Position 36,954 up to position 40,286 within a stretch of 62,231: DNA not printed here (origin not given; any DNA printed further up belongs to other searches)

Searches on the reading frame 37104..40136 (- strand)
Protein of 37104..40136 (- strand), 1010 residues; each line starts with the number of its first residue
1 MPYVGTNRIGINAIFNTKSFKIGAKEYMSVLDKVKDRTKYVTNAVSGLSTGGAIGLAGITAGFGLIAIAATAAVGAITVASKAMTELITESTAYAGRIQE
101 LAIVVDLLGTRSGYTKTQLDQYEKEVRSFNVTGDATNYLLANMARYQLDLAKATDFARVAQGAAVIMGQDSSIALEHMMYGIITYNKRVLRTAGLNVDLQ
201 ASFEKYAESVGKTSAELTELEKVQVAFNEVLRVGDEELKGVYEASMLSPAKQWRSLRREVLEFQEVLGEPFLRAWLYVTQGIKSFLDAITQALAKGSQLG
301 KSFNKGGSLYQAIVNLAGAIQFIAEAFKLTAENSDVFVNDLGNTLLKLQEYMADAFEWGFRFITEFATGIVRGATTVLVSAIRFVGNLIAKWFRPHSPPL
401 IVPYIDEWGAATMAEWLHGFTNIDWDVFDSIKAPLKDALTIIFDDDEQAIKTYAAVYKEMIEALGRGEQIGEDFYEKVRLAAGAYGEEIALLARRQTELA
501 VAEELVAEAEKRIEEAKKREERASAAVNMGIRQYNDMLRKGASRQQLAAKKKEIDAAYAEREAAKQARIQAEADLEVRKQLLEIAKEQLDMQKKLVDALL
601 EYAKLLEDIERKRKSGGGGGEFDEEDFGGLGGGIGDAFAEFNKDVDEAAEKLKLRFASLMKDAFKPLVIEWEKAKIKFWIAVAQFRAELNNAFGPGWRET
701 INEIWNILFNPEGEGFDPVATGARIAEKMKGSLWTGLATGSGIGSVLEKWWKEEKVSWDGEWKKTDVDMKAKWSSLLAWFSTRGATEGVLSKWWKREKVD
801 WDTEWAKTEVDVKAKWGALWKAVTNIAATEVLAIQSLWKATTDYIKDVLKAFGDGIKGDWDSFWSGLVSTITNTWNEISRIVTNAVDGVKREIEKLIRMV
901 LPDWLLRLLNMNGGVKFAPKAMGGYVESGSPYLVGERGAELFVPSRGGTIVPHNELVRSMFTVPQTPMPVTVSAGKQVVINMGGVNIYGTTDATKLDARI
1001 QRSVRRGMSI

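Call 14: search_protein_families(library=phrogs, proteins=[window:37104-40136:-], max_evalue=0.00001)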
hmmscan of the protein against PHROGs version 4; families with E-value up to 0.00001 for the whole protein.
window:37104-40136:- (1010 aa): 4 families
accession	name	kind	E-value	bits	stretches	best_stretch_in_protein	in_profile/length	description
phrog_167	-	tail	4.1e-16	58.9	1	38-954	408-1073/1555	tail length tape measure protein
phrog_33680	-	unknown function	5.9e-08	32.3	1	837-952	546-664/726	-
phrog_1535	-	tail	7.3e-07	28.7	1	762-944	902-1084/1152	tail length tape measure protein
phrog_30701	-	unknown function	5.9e-06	27.2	1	918-954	110-146/188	-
